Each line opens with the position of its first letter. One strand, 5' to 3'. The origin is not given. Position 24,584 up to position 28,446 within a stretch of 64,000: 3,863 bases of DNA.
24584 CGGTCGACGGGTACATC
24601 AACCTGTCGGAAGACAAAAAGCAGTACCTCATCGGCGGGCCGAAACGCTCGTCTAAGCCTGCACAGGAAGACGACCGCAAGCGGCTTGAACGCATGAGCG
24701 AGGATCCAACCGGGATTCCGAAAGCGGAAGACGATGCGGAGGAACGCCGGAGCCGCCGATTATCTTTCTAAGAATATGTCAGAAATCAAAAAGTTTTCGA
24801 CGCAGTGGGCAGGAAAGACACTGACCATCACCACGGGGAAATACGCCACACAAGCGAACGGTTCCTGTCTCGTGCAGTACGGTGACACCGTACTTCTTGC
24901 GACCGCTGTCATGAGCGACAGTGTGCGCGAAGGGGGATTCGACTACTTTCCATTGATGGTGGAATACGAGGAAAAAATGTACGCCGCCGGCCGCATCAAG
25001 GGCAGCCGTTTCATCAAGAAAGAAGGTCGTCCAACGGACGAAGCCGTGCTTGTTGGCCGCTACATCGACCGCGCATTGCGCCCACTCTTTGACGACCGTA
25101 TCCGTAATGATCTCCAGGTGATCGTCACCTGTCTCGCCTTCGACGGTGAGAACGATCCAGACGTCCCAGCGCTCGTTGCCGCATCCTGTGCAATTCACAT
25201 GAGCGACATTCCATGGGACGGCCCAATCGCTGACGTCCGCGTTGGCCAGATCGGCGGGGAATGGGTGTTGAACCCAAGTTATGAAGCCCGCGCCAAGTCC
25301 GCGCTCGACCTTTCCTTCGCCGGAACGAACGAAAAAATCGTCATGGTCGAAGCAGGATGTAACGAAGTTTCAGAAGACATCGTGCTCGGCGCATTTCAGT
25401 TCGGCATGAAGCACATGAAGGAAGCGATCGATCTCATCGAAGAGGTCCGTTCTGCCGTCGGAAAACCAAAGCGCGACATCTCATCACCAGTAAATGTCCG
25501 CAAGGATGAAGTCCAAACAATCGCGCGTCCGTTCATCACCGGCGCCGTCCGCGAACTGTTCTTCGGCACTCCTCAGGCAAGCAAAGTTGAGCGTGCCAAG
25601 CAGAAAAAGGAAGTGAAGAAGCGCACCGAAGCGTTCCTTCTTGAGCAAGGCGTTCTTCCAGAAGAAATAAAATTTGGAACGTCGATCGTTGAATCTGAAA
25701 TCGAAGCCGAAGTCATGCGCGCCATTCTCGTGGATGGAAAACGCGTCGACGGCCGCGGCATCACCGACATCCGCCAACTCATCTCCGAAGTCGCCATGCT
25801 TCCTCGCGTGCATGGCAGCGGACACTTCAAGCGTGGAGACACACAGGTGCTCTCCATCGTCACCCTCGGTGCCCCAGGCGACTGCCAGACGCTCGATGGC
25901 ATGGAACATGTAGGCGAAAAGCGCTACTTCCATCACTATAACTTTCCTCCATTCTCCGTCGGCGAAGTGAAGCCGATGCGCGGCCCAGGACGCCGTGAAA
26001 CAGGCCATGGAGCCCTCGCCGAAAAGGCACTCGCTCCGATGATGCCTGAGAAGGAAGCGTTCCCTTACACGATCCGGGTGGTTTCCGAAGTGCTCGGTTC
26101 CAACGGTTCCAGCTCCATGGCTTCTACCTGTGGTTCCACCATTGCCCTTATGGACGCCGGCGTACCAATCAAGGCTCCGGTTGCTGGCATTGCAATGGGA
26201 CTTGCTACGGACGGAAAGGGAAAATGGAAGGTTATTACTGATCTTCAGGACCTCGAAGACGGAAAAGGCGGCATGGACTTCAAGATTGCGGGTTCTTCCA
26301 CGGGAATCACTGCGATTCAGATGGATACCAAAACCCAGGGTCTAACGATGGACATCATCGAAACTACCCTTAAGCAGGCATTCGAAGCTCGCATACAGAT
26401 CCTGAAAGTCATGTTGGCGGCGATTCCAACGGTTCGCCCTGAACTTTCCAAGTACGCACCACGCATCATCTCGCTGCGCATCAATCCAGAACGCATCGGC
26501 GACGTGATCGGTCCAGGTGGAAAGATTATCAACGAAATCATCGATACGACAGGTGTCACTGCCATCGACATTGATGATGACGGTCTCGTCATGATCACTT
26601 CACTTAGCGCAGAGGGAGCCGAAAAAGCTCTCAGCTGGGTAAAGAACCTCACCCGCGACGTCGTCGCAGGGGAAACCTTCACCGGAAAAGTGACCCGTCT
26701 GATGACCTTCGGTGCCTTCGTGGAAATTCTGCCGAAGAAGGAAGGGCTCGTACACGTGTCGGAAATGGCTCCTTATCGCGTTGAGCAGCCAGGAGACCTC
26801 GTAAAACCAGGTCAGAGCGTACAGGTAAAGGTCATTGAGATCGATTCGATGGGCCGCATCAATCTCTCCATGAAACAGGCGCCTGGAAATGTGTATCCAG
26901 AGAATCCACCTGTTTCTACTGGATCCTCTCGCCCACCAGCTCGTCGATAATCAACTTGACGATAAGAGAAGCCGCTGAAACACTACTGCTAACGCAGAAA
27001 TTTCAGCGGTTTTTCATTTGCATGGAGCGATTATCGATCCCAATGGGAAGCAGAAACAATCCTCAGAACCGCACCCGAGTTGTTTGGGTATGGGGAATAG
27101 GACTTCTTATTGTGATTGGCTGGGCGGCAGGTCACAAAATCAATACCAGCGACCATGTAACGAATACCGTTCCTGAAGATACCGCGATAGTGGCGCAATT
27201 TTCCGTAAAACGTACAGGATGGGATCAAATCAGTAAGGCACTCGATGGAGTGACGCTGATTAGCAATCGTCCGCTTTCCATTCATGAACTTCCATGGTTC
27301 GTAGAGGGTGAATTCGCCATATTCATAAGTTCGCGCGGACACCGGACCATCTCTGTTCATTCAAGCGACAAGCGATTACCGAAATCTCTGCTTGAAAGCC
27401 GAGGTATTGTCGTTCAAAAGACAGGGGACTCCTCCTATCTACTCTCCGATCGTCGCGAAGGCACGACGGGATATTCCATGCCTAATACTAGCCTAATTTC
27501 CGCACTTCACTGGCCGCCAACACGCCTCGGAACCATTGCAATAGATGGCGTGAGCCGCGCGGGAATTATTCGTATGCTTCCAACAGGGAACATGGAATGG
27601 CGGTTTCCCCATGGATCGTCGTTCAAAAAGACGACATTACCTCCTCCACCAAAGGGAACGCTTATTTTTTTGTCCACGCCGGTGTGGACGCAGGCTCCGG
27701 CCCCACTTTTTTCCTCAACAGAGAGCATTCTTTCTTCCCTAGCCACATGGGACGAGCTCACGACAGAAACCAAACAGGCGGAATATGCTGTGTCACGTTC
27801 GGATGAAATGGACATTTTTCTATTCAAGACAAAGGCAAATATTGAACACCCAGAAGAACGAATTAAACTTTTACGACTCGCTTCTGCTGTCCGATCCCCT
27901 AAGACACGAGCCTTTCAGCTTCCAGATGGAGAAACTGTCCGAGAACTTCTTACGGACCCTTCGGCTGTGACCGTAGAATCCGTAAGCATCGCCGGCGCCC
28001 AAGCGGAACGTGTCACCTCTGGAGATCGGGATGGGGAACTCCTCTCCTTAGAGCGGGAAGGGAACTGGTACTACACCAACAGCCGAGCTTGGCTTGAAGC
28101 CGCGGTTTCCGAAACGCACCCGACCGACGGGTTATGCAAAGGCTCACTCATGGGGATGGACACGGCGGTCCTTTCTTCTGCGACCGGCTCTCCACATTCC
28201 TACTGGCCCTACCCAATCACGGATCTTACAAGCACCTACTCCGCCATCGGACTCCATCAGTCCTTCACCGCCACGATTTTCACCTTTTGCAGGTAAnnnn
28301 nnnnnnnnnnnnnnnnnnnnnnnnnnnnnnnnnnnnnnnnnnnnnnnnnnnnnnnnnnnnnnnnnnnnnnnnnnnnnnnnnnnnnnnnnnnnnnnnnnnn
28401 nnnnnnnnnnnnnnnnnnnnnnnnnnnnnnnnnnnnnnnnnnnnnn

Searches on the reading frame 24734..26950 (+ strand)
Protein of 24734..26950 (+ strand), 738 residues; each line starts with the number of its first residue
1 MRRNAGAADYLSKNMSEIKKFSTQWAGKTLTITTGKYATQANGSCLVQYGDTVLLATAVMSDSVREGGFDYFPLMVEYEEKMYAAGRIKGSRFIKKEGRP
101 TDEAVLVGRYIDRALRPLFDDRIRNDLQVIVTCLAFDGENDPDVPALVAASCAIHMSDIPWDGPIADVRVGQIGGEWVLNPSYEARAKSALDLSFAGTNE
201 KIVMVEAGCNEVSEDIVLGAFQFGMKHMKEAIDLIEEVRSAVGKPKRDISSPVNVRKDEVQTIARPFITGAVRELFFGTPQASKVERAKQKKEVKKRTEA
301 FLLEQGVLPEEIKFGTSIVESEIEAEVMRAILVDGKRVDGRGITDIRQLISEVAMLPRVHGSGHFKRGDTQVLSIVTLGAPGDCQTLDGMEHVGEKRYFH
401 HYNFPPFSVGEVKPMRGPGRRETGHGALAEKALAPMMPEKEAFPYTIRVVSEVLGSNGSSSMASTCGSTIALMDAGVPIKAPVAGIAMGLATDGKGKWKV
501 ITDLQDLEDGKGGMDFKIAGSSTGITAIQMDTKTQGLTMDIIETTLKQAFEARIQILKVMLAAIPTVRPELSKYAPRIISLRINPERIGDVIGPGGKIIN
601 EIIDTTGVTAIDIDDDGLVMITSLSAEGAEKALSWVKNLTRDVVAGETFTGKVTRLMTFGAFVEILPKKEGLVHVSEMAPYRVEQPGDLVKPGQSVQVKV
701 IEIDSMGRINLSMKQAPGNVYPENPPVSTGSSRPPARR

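Call 6: search_protein_families(library=pfam, proteins=[window:24734-26950:+])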
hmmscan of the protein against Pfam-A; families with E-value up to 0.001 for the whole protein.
window:24734-26950:+ (738 aa): 5 families
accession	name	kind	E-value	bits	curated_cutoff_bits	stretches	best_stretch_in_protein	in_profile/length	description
PF01138.27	RNase_PH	-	5.2e-50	169.7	25.5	2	28-160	3-130/130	3' exoribonuclease family, domain 1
PF00575.29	S1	-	2.3e-18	66.8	22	1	645-714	4-74/74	S1 RNA binding domain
PF03725.20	RNase_PH_C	-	3.7e-16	59.3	20.8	2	164-226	2-66/67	3' exoribonuclease family, domain 2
PF00013.35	KH_1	-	1.9e-09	37.6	21.5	1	579-636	2-64/66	KH domain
PF23459.1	S1_RRP5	-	9.9e-05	23.3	27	1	645-706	3-64/72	RRP5 S1 domain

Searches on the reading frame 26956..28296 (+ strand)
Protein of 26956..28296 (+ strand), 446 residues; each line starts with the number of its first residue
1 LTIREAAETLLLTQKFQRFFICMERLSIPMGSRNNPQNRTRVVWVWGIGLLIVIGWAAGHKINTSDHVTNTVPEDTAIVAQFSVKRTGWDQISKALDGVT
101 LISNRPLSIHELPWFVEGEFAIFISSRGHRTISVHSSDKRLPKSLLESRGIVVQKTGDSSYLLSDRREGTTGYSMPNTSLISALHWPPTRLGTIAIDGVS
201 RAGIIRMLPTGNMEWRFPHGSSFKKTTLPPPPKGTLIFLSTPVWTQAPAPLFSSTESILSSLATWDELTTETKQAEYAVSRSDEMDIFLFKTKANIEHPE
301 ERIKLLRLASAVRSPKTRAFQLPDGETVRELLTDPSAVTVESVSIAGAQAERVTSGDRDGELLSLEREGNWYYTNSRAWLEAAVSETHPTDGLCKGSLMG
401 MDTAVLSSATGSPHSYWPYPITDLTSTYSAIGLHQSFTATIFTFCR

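Call 6: search_protein_families(library=pfam, proteins=[window:26956-28296:+])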
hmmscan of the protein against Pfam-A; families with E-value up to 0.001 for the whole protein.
window:26956-28296:+ (446 aa): 0 families

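Call 13: find_homologous_proteins(query=window:26956-28296:+)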
Query window:26956-28296:+ (446 aa): 4 proteins with E <= 0.001 among 8000 candidates.
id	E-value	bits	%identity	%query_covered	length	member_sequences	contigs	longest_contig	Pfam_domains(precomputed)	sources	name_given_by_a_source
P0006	1.6e-278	941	100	93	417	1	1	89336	-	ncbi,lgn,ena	-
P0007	1.9e-35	140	30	89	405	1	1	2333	-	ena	-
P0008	4.9e-33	132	26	95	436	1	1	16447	-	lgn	-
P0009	2.1e-24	104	27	87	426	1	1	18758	-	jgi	jgi:hypothetical protein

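Call 14: find_encoding_contigs(protein=P0008, flank=10000, max_places=3)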
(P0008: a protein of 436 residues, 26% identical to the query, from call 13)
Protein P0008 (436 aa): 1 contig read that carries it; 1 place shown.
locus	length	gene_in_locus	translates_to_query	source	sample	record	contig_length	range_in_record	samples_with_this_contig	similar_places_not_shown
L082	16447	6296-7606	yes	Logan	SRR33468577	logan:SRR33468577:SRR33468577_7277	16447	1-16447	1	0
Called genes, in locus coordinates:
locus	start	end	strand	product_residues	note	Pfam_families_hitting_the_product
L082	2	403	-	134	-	?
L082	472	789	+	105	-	-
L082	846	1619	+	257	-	PF13098:Thioredoxin_2 (weak), PF13462:Thioredoxin_4, PF01323:DSBA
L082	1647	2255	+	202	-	-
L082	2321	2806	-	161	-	-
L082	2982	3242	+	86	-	PF00312:Ribosomal_S15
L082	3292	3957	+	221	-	PF01936:NYN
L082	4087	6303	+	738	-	PF01138:RNase_PH, PF03725:RNase_PH_C (weak), PF01138:RNase_PH, PF00013:KH_1, PF00575:S1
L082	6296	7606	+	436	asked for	-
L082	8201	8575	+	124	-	PF01258:zf-dskA_traR (weak)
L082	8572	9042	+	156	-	PF01252:Peptidase_A8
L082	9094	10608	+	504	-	PF05362:Lon_C (weak), PF13541:ChlI, PF01078:Mg_chelatase, PF00158:Sigma54_activat (faint), PF00004:AAA (faint), PF07728:AAA_5, PF00493:MCM (weak), PF13335:Mg_chelatase_C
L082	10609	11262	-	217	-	PF01135:PCMT (weak), PF01209:Ubie_methyltran, PF02353:CMAS, PF13489:Methyltransf_23, PF13847:Methyltransf_31, PF08241:Methyltransf_11, PF08242:Methyltransf_12, PF13649:Methyltransf_25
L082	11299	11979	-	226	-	PF01255:Prenyltransf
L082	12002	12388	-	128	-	-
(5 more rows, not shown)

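Call 15: find_encoding_contigs(protein=P0009, flank=10000, max_places=3)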
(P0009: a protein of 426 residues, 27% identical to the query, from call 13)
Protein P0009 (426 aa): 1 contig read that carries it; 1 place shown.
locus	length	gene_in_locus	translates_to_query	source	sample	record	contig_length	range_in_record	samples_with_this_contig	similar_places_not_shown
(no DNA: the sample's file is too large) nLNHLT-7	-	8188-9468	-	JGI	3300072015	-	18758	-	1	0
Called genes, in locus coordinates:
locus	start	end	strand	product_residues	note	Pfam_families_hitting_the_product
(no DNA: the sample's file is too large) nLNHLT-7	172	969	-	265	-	PF03372:Exo_endo_phos, PF14529:Exo_endo_phos_2 (faint)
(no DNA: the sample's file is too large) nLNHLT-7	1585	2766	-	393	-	PF02899:Phage_int_SAM_1, PF13102:Phage_int_SAM_5 (weak), PF13495:Phage_int_SAM_4 (weak), PF00589:Phage_integrase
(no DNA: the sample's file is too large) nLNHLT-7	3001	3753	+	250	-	PF13462:Thioredoxin_4, PF13098:Thioredoxin_2 (weak), PF01323:DSBA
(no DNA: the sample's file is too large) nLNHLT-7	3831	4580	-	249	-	-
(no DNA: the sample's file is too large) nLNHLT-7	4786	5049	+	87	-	PF00312:Ribosomal_S15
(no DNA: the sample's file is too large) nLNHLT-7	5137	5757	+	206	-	PF01936:NYN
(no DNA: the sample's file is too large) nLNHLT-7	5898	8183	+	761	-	PF01138:RNase_PH, PF03725:RNase_PH_C, PF01138:RNase_PH, PF00013:KH_1, PF00575:S1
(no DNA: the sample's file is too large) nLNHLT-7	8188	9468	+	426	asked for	-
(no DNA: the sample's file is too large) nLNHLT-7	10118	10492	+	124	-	-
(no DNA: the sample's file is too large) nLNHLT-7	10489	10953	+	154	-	PF01252:Peptidase_A8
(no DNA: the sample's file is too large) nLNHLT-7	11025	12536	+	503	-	PF13541:ChlI, PF00493:MCM, PF01078:Mg_chelatase, PF05496:RuvB_N (faint), PF00158:Sigma54_activat (weak), PF00004:AAA (faint), PF07728:AAA_5, PF13335:Mg_chelatase_C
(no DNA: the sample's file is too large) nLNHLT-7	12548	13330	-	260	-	PF01978:TrmB, PF13412:HTH_24 (weak)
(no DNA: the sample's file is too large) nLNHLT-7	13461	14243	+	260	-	-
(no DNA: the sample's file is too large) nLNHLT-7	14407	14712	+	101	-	-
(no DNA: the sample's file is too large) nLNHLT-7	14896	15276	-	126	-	-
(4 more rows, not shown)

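Call 16: find_encoding_contigs(protein=P0007, flank=10000, max_places=3)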
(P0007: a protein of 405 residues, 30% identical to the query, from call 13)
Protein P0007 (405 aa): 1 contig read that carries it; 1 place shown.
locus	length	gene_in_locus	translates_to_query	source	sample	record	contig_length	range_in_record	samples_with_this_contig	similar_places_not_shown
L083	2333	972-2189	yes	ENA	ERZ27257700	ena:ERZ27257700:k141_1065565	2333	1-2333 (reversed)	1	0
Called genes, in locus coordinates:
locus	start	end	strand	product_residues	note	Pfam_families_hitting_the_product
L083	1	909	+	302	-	?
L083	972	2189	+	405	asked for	-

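Call 45: find_homologous_proteins(query=A3, max_evalue=0.00001)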
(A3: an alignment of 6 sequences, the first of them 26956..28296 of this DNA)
Query A3 (6 sequences) (446 aa, profile of the alignment): 8 proteins with E <= 0.00001 among 8000 candidates.
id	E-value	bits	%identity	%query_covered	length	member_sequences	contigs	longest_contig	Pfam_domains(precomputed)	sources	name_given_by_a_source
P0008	1.8e-199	681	26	95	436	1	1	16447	-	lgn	-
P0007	1.4e-161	556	30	89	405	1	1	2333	-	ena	-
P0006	6.9e-161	554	100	93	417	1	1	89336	-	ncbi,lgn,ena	-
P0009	2.5e-159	549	27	87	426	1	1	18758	-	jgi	jgi:hypothetical protein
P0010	8.1e-90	320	26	86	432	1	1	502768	-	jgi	jgi:hypothetical protein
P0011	1.1e-86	309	25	95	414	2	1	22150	-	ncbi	ncbi:MAG: hypothetical protein WC654_01355 [Patescibacteria group bacterium]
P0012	9.2e-68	247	23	92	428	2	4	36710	-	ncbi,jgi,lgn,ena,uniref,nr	ncbi:hypothetical protein CO174_04440 [Candidatus Uhrbacteria bacterium CG_4_9_14_3_um_filter_50_9]|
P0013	2.3e-62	229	25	89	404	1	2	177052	-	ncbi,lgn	-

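Call 46: find_encoding_contigs(protein=P0010, flank=10000, max_places=2)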
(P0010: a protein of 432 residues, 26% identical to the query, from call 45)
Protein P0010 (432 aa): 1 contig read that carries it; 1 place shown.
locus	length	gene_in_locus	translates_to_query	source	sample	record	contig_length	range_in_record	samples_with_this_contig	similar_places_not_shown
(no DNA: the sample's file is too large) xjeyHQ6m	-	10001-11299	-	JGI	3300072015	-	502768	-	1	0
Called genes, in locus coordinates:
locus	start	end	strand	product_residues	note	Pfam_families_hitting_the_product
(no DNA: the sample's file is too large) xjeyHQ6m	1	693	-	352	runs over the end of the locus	-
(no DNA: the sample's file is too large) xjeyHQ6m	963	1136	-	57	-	-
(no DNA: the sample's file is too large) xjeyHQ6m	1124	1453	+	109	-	-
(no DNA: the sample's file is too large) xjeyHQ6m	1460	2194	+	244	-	PF12706:Lactamase_B_2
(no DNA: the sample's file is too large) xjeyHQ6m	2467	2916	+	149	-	-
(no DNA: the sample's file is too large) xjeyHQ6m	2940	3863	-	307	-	PF02899:Phage_int_SAM_1, PF13102:Phage_int_SAM_5, PF13495:Phage_int_SAM_4, PF00589:Phage_integrase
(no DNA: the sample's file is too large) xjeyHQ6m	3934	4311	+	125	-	-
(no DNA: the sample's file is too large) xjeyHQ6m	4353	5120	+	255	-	PF13098:Thioredoxin_2 (faint), PF13462:Thioredoxin_4, PF01323:DSBA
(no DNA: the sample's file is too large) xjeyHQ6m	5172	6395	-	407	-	PF07690:MFS_1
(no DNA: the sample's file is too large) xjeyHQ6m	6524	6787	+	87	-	PF00312:Ribosomal_S15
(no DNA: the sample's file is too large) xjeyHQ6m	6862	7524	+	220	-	PF01936:NYN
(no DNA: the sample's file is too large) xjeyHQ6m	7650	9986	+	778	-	PF01138:RNase_PH, PF03725:RNase_PH_C, PF01138:RNase_PH, PF00013:KH_1, PF00575:S1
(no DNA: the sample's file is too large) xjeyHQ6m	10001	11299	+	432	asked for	-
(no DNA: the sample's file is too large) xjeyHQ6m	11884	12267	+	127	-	-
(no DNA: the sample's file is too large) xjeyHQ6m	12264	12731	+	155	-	PF01252:Peptidase_A8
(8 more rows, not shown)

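Call 47: find_encoding_contigs(protein=P0011, flank=10000, max_places=2)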
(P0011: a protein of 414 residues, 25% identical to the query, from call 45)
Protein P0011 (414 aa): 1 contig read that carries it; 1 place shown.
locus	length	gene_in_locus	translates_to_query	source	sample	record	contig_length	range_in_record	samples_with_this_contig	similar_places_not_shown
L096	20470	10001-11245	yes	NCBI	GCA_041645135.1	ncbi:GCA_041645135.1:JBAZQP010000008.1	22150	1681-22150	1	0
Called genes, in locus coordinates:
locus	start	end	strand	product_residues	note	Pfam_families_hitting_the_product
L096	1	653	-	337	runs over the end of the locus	-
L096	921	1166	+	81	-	-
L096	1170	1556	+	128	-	PF01850:PIN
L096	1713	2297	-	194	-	PF00561:Abhydrolase_1 (faint), PF06821:Ser_hydrolase, PF12697:Abhydrolase_6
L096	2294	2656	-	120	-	-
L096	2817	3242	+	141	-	-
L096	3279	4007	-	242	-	-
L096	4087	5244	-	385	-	-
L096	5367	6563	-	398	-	PF07690:MFS_1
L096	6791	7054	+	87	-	PF00312:Ribosomal_S15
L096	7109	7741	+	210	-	PF01936:NYN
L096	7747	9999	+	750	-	PF01138:RNase_PH, PF03725:RNase_PH_C (weak), PF01138:RNase_PH, PF00013:KH_1, PF00575:S1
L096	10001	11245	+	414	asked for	-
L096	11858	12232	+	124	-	PF01258:zf-dskA_traR (weak)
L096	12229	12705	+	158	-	PF01252:Peptidase_A8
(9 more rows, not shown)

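Call 48: find_encoding_contigs(protein=P0012, flank=10000, max_places=2)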
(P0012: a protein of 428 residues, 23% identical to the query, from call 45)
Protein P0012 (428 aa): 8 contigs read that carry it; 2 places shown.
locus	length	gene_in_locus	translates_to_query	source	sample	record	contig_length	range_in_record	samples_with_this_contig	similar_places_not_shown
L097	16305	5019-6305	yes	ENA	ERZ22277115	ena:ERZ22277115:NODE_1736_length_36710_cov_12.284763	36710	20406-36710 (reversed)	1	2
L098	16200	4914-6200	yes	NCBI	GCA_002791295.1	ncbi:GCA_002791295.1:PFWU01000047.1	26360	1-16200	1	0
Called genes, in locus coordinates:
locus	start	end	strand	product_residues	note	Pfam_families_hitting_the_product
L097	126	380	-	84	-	-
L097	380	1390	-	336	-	PF07690:MFS_1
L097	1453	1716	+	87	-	PF00312:Ribosomal_S15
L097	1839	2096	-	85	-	-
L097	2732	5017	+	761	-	PF01138:RNase_PH, PF03725:RNase_PH_C, PF01138:RNase_PH, PF00013:KH_1, PF00575:S1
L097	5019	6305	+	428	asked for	-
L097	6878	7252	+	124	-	-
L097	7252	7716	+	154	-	PF01252:Peptidase_A8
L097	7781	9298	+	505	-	PF13541:ChlI, PF05362:Lon_C (weak), PF01078:Mg_chelatase, PF00158:Sigma54_activat (faint), PF00493:MCM (weak), PF07728:AAA_5, PF13335:Mg_chelatase_C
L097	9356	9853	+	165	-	-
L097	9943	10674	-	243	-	PF00293:NUDIX (weak)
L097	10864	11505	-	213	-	-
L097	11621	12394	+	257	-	PF01978:TrmB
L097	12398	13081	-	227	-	PF01255:Prenyltransf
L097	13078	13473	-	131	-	-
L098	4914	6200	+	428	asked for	-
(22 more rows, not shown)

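Call 49: find_encoding_contigs(protein=P0013, flank=10000, max_places=2)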
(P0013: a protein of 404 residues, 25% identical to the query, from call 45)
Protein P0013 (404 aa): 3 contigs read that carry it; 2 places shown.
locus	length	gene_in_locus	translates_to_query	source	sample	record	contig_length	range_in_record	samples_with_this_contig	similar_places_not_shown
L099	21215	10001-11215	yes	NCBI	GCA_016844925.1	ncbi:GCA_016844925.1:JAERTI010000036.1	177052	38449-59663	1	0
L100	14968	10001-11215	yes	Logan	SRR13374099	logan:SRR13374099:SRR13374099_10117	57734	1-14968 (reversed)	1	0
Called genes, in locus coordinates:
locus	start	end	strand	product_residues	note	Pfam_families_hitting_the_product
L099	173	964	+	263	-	PF13462:Thioredoxin_4, PF13098:Thioredoxin_2 (weak), PF01323:DSBA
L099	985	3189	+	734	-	PF14870:PSII_BNR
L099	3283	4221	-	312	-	-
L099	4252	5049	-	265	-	-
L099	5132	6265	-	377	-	PF07690:MFS_1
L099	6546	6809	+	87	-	PF00312:Ribosomal_S15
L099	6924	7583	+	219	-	PF01936:NYN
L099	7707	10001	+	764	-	PF01138:RNase_PH, PF03725:RNase_PH_C, PF01138:RNase_PH, PF00013:KH_1, PF00575:S1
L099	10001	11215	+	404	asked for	-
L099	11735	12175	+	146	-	-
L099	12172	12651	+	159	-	PF01252:Peptidase_A8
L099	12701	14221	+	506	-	PF05362:Lon_C (weak), PF13541:ChlI, PF01078:Mg_chelatase, PF00158:Sigma54_activat (faint), PF07728:AAA_5 (weak), PF00493:MCM, PF13335:Mg_chelatase_C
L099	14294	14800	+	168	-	-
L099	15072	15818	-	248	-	PF01255:Prenyltransf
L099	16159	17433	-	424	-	PF01476:LysM (weak), PF23473:LysM3_LYK4_5 (weak), PF01476:LysM, PF01551:Peptidase_M23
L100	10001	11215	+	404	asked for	-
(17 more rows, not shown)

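Call 85: predict_structure(alignment_id=A5)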
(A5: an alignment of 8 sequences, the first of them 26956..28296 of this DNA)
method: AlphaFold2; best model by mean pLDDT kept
length: 446 residues; sequences in the alignment: 8
mean_pLDDT: 65.7   pTM: 0.53
mean pLDDT of the five models: 65.7, 63.5, 63.2, 59.7, 59.3
residues with pLDDT >= 90: 30; 70-90: 181; 50-70: 122; < 50: 113
segments of 3 or more residues with pLDDT < 50: 1-6, 20-35, 62-64, 181-183, 224-259, 261-274, 387-391, 395-418
pLDDT, mean of each block of 10 residues (from residue 1): 48 56 43 48 69 61 64 87 76 82 85 88 84 90 91 89 90 65 56 80 82 78 43 36 37 45 45 51 59 66 73 69 75 72 82 64 80 74 55 46 44 39 58 64 70
secondary structure, 60 per line:
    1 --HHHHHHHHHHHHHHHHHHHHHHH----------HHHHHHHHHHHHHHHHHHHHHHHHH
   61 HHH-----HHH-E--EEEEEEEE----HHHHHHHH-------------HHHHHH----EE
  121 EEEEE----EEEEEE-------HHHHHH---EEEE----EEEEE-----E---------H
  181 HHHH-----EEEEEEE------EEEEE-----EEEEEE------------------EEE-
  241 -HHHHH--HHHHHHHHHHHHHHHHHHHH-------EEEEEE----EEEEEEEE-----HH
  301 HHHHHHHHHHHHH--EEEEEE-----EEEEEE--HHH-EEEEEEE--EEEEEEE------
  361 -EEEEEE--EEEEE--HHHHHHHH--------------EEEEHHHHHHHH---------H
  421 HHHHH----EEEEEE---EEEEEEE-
elements in order: H3-25 H36-63 E76-83 H88-95 H109-114 E119-125 E130-135 H143-148 E152-155 E160-164 H180-184 E190-196 E203-207 E213-218 E237-239 H242-246 H249-268 E276-281 E286-293 H299-313 E316-321 E327-332 E339-345 E348-354 E362-367 E370-374 H377-384 E399-402 H403-410 H420-425 E430-435 E439-445
